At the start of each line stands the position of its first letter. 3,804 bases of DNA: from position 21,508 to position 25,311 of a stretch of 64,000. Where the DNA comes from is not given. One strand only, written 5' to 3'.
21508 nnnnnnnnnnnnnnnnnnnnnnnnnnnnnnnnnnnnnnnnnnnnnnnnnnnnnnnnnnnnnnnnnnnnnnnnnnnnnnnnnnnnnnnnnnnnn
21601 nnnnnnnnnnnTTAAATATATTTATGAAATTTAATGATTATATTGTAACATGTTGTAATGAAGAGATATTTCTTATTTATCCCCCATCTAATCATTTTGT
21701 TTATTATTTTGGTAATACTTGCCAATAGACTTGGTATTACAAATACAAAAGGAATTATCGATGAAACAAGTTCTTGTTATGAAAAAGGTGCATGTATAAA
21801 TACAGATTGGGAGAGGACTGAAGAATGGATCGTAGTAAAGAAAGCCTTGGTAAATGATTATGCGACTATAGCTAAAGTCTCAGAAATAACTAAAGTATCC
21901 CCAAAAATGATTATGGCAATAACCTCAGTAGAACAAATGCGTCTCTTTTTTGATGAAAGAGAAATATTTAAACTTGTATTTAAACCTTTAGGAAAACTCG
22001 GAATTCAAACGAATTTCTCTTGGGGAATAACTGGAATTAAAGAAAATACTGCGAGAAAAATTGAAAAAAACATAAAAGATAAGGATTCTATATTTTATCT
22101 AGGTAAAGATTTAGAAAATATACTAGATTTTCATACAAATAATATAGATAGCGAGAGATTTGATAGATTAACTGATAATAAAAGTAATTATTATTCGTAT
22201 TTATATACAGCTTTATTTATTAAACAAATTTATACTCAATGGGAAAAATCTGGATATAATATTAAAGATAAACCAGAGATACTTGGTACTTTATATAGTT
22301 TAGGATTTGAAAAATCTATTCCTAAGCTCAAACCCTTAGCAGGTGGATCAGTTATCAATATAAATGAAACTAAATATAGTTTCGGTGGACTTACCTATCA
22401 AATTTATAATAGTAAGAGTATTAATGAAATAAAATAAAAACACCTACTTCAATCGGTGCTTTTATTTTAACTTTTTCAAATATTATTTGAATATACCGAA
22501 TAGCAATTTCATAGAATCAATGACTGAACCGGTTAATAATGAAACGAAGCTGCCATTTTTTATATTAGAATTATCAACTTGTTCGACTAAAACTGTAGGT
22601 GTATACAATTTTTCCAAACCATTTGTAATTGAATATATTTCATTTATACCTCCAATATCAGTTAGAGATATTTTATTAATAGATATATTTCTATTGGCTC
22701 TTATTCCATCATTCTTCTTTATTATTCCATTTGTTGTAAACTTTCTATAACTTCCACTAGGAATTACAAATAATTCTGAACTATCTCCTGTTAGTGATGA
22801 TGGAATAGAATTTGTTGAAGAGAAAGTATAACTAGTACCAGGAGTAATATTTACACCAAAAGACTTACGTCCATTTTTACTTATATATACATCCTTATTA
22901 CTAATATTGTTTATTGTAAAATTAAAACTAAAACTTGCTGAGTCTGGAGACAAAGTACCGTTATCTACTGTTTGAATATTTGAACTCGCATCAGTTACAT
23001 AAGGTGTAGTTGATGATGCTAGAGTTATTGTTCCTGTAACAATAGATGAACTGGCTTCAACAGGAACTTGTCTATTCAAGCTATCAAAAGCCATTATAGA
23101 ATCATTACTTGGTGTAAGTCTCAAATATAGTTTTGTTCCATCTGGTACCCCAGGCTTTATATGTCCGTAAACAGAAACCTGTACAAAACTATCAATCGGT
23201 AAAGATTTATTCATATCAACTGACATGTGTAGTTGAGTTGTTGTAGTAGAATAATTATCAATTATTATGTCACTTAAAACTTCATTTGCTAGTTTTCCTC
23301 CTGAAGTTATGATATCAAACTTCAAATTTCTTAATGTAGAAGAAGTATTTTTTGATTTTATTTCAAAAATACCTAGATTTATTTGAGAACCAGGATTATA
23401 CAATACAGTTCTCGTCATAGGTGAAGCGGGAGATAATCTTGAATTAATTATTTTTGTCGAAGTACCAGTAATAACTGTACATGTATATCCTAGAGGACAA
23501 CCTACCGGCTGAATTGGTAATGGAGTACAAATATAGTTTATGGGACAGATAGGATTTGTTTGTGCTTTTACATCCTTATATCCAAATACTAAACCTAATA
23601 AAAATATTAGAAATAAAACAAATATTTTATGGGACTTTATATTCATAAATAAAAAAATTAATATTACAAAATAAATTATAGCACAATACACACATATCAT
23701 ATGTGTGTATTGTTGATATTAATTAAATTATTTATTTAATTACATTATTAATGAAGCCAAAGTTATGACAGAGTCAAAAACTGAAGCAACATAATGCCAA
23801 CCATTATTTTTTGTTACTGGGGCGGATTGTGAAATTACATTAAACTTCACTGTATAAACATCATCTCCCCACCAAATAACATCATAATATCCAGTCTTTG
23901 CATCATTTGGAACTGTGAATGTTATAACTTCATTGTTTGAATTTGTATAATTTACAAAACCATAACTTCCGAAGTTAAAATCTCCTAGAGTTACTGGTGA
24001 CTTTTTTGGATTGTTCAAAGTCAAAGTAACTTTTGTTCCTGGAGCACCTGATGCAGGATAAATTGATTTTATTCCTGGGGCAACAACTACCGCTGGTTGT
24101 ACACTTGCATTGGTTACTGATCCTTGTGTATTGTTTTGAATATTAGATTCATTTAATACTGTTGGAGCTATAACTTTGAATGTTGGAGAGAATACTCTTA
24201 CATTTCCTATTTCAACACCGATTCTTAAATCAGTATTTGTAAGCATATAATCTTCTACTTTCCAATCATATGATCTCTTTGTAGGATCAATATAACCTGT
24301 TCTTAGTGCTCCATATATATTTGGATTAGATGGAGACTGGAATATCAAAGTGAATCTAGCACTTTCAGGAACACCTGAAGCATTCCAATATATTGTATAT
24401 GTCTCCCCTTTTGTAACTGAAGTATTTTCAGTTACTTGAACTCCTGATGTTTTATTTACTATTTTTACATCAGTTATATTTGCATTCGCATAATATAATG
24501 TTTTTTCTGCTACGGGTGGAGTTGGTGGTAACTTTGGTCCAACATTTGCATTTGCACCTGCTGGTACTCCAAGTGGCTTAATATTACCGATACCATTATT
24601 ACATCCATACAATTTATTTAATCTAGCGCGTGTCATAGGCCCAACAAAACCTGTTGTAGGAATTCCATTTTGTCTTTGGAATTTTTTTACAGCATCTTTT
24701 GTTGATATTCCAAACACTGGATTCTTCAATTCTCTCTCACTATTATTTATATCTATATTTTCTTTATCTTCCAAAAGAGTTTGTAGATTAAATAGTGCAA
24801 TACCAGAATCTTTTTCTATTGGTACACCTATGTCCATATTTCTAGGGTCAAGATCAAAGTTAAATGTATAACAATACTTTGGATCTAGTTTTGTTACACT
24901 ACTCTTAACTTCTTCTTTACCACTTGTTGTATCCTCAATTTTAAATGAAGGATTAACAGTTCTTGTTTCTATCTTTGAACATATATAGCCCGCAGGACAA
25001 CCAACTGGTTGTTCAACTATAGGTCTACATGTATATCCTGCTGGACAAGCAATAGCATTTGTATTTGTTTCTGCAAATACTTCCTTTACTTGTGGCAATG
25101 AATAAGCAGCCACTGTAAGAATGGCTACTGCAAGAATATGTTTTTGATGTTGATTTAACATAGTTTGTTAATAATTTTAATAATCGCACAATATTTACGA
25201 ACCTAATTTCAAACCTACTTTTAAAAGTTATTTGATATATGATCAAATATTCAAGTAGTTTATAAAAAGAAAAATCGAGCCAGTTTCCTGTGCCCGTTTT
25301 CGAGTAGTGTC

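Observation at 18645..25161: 6.5-kb island of four secreted/surface protein genes splitting fusA from tuf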

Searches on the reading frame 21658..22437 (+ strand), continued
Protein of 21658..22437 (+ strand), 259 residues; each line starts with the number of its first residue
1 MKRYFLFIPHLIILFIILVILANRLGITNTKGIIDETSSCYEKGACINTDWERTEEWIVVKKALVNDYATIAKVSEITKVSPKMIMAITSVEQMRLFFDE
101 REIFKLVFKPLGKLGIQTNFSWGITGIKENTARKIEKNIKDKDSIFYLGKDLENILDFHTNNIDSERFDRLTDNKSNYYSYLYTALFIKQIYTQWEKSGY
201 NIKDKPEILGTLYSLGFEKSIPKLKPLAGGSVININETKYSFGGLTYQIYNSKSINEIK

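Call 81: find_encoding_contigs(protein=P0096, flank=6000, max_places=1)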
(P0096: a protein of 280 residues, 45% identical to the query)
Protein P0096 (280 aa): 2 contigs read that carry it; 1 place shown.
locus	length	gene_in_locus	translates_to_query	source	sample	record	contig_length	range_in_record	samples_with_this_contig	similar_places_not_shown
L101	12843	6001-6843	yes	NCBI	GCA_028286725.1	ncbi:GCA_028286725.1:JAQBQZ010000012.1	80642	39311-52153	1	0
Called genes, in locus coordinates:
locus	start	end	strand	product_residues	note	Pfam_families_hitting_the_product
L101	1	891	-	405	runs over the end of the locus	-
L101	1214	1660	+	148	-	-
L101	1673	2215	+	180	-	PF02600:DsbB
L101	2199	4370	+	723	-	PF17191:RecG_wedge, PF01336:tRNA_anti-codon (weak), PF00270:DEAD, PF04851:ResIII, PF00271:Helicase_C, PF19833:RecG_dom3_C (weak)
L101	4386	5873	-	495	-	-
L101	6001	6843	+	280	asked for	-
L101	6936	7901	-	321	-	PF00491:Arginase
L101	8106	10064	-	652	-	PF06480:FtsH_ext (faint), PF00004:AAA, PF17862:AAA_lid_3, PF01434:Peptidase_M41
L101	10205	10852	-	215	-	PF03703:bPH_2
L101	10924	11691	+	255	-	PF00459:Inositol_P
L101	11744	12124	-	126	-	-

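Call 93: search_protein_families(library=phrogs, proteins=[window:21658-22437:+], max_evalue=0.01)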
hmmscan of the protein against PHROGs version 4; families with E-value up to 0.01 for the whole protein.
window:21658-22437:+ (259 aa): 0 families

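Call 94: search_protein_families(library=padloc, proteins=[window:21658-22437:+], max_evalue=0.01)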
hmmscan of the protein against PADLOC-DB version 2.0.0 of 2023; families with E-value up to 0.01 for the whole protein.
window:21658-22437:+ (259 aa): 0 families

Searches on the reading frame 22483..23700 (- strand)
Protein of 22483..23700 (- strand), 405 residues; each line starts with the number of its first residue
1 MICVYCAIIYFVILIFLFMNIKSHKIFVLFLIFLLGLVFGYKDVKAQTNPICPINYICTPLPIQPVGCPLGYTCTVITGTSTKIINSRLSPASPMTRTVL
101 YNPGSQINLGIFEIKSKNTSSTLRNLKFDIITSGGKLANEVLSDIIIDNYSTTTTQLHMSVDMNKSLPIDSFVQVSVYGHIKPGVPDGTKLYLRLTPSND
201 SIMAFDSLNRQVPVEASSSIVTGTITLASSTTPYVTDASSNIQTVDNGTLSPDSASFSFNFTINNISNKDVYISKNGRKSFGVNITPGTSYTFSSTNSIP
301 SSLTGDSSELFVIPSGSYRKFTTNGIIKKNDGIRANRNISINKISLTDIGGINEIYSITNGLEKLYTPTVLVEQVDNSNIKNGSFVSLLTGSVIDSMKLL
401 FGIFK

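Call 4: search_protein_families(library=pfam, proteins=[window:22483-23700:-], max_evalue=0.1)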
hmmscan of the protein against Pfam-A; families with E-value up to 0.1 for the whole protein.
window:22483-23700:- (405 aa): 0 families

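Call 5: search_protein_families(library=ncbifam, proteins=[window:22483-23700:-], max_evalue=0.1)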
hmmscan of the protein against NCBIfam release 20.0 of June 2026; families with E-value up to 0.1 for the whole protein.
window:22483-23700:- (405 aa): 0 families

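Call 46: search_protein_representatives(protein=window:22483-23646:-)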
Query: 387 residues. Proteins with E-value up to 0.001 (for the whole library): 89; up to 1e-10: 16; up to 1e-30: 3. The best 89 are listed.
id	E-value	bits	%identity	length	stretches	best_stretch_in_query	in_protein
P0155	7.3e-218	739.3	88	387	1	1-387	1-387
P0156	1.0e-94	334.3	93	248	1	201-378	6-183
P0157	3.3e-38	148.4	36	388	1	31-326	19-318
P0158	1.0e-16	77.7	33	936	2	216-347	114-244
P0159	1.9e-16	76.8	32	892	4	237-362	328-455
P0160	4.6e-15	72.2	33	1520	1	49-353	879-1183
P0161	1.7e-14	70.4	31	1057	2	59-219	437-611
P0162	1.0e-13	67.8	34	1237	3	54-347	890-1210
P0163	1.1e-13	67.7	38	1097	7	61-350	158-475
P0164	1.6e-12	63.9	30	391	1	74-347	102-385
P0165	1.9e-12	63.6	30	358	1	63-315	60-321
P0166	2.4e-12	63.3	33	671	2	56-215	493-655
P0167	8.8e-12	61.4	28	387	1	67-348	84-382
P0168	2.1e-11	60.2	34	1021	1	30-220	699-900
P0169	2.3e-11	60.1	29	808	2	218-350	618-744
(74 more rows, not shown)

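Call 93: search_protein_families(library=phrogs, proteins=[window:22483-23646:-], max_evalue=0.01)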
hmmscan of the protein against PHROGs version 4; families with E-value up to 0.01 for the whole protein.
window:22483-23646:- (387 aa): 0 families

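Call 94: search_protein_families(library=padloc, proteins=[window:22483-23646:-], max_evalue=0.01)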
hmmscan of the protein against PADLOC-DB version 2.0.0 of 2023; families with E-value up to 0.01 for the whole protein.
window:22483-23646:- (387 aa): 0 families

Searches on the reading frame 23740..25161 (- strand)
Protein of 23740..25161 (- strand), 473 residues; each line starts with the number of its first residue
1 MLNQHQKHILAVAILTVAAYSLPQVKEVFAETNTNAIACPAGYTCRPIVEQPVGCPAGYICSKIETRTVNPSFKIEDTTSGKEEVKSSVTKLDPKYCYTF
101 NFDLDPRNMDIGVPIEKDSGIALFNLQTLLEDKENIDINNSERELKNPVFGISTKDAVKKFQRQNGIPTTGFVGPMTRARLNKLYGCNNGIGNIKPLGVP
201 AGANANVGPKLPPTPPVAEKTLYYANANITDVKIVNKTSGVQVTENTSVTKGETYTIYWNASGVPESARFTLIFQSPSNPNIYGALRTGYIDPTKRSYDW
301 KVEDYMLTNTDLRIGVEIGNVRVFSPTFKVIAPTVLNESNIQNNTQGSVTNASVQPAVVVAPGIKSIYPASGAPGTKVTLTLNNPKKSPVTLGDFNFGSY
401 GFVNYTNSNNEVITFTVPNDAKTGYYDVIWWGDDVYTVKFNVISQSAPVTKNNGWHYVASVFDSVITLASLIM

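Call 4: search_protein_families(library=pfam, proteins=[window:23740-25161:-], max_evalue=0.1)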
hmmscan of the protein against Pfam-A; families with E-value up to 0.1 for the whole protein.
window:23740-25161:- (473 aa): 5 families
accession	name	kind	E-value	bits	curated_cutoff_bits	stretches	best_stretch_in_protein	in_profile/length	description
PF01471.23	PG_binding_1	-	1.1e-08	35.5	23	1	148-181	24-57/57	Putative peptidoglycan binding domain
PF04744.17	Monooxygenase_B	-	0.0026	17.5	22.7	1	302-407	190-296/380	Monooxygenase subunit B protein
PF10342.15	Kre9_KNH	-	0.0062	17.7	24.6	1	244-330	3-94/94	Kre9/KNH-like N-terminal Ig-like domain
PF14625.12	Lustrin_cystein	-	0.056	14.2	27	0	36-47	24-35/46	Lustrin, cysteine-rich repeated domain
PF20009.4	GEVED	-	0.076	14.3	24.4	0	393-427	12-48/78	GEVED domain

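Call 5: search_protein_families(library=ncbifam, proteins=[window:23740-25161:-], max_evalue=0.1)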
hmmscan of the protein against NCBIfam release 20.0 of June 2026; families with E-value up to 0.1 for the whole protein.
window:23740-25161:- (473 aa): 3 families
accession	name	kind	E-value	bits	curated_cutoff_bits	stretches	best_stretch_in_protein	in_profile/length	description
TIGR02869.1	spore_SleB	equivalog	2.4e-05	24.3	236.5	1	149-186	36-69/201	spore cortex-lytic enzyme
NF052336.1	PdgHdaseHSB100310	equivalog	0.0091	15.4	500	1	117-181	188-246/316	peptidoglycan hydrolase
NF052335.1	PdgHdaseHSB129560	equivalog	0.038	13.3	500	1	118-179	204-259/330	peptidoglycan hydrolase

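Call 32: find_homologous_proteins(query=window:23740-25161:-, max_evalue=0.001)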
Query window:23740-25161:- (473 aa): 15 proteins with E <= 0.001 among 6456 candidates.
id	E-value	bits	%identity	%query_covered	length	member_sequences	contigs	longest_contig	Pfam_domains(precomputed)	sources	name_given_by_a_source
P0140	3.9e-296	1000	92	100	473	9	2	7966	PF01471.24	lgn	-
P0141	2.4e-257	872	83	100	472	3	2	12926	PF01471.24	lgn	-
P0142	4.9e-147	508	52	100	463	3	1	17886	PF01471.24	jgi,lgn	jgi:peptidoglycan hydrolase-like protein with peptidoglycan-binding domain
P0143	3.1e-144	499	51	100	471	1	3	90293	PF01471.24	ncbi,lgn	-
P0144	1.4e-44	171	41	48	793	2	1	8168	PF01833.31,PF14610.13,PF01471.24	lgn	-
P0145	1.9e-29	121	47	32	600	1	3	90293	-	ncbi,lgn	-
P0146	8.2e-17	79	36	39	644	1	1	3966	PF01471.24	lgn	-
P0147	2.0e-10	58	34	38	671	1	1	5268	PF01471.24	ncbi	-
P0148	4.2e-9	54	55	8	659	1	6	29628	PF01471.24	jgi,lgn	jgi:hypothetical protein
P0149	3.1e-8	51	41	20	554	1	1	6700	PF00801.27,PF05345.19,PF01471.24,PF18911.7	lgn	-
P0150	5.7e-7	47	39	14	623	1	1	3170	PF09374.16,PF08823.17,PF01471.24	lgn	-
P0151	2.8e-6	44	49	8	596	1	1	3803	PF01471.24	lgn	-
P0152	2.6e-4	38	41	18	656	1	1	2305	PF01471.24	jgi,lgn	-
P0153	3.8e-4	37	37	22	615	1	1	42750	PF01471.24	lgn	-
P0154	5.3e-4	37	33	23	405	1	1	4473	-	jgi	-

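Call 34: find_encoding_contigs(protein=P0143, flank=10000, max_places=2)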
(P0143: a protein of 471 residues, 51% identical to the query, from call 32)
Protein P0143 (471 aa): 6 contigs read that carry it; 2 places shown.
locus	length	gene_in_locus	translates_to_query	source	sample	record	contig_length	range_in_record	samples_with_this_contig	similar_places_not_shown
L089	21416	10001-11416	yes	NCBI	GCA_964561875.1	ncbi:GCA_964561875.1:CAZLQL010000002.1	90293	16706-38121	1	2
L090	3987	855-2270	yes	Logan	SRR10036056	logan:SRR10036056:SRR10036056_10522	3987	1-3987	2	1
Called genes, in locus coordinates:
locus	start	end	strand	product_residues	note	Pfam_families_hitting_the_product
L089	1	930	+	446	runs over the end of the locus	PF13567:DUF4131, PF03772:Competence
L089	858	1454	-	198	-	PF00081:Sod_Fe_N (weak), PF02777:Sod_Fe_C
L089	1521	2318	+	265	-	-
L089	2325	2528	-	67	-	PF00830:Ribosomal_L28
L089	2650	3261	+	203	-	PF02163:Peptidase_M50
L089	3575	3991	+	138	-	PF00164:Ribosom_S12_S23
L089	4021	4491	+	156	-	PF00177:Ribosomal_S7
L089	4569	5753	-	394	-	PF01385:OrfB_IS605 (weak)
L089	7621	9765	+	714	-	PF00009:GTP_EFTU, PF03144:GTP_EFTU_D2, PF22042:EF-G_D2, PF14492:EFG_III, PF16658:RF3_C (weak), PF03764:EFG_IV, PF00679:EFG_C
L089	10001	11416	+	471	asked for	PF01471:PG_binding_1 (weak)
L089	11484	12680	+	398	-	-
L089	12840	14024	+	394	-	PF00009:GTP_EFTU, PF03144:GTP_EFTU_D2, PF03143:GTP_EFTU_D3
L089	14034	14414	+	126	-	PF00338:Ribosomal_S10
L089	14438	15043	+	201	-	PF00297:Ribosomal_L3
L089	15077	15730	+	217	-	PF00573:Ribosomal_L4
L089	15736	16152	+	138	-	PF00276:Ribosomal_L23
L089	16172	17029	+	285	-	PF00181:Ribosomal_L2_N, PF03947:Ribosomal_L2_C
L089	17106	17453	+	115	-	PF00203:Ribosomal_S19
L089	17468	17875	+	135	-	PF00237:Ribosomal_L22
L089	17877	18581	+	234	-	PF07650:KH_2, PF00189:Ribosomal_S3_C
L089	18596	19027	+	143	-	PF00252:Ribosomal_L16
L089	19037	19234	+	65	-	PF00831:Ribosomal_L29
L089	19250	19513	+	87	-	PF00366:Ribosomal_S17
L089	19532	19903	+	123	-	PF00238:Ribosomal_L14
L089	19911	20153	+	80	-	PF00467:KOW (weak), PF17136:ribosomal_L24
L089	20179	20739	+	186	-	PF00281:Ribosomal_L5, PF00673:Ribosomal_L5_C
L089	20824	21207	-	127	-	-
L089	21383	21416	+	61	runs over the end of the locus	PF00253:Ribosomal_S14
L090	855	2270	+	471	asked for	PF01471:PG_binding_1 (weak)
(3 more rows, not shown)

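Call 35: find_encoding_contigs(protein=P0142, flank=10000, max_places=2)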
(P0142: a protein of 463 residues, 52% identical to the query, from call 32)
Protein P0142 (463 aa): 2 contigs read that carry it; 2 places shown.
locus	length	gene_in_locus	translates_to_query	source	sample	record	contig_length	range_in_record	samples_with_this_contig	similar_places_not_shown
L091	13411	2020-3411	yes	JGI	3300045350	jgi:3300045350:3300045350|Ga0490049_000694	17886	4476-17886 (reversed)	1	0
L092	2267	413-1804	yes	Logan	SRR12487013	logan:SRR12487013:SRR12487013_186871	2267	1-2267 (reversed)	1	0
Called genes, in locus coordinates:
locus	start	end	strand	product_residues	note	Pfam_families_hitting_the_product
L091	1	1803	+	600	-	PF00009:GTP_EFTU, PF22042:EF-G_D2, PF03144:GTP_EFTU_D2, PF14492:EFG_III, PF16658:RF3_C (weak), PF03764:EFG_IV, PF00679:EFG_C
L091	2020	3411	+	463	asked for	PF01471:PG_binding_1 (weak)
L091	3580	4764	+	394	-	PF00009:GTP_EFTU, PF03144:GTP_EFTU_D2, PF03143:GTP_EFTU_D3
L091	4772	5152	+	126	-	PF00338:Ribosomal_S10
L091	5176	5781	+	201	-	PF00297:Ribosomal_L3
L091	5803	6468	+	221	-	PF00573:Ribosomal_L4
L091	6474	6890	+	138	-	PF00276:Ribosomal_L23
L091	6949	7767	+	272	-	PF00181:Ribosomal_L2_N, PF03947:Ribosomal_L2_C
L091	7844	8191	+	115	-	PF00203:Ribosomal_S19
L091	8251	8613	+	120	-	PF00237:Ribosomal_L22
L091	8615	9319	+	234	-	PF07650:KH_2, PF00189:Ribosomal_S3_C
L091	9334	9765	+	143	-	PF00252:Ribosomal_L16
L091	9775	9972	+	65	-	PF00831:Ribosomal_L29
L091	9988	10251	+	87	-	PF00366:Ribosomal_S17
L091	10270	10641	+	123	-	PF00238:Ribosomal_L14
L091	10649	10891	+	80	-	PF00467:KOW (weak), PF17136:ribosomal_L24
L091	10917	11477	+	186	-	PF00281:Ribosomal_L5, PF00673:Ribosomal_L5_C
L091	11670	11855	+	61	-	PF00253:Ribosomal_S14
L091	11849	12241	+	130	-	PF00410:Ribosomal_S8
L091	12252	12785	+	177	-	PF00347:Ribosomal_L6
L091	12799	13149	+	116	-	PF00861:Ribosomal_L18p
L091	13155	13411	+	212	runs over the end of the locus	PF00333:Ribosomal_S5, PF03719:Ribosomal_S5_C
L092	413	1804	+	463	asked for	PF01471:PG_binding_1 (weak)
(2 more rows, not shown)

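Call 93: search_protein_families(library=phrogs, proteins=[window:23740-25161:-], max_evalue=0.01)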
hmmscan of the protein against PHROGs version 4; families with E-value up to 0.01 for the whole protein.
window:23740-25161:- (473 aa): 4 families
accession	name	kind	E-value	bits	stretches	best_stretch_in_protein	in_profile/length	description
phrog_2649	-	lysis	4.8e-05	24.4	1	148-184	202-238/261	endolysin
phrog_1493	-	lysis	0.00015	22.1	1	118-183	245-307/394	endolysin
phrog_1224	-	head and packaging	0.0042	17.4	1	149-183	32-66/438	endolysin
phrog_17214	-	lysis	0.0058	17.3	0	147-183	275-314/322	endolysin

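Call 94: search_protein_families(library=padloc, proteins=[window:23740-25161:-], max_evalue=0.01)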
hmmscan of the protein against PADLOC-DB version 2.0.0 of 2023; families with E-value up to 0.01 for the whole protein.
window:23740-25161:- (473 aa): 0 families
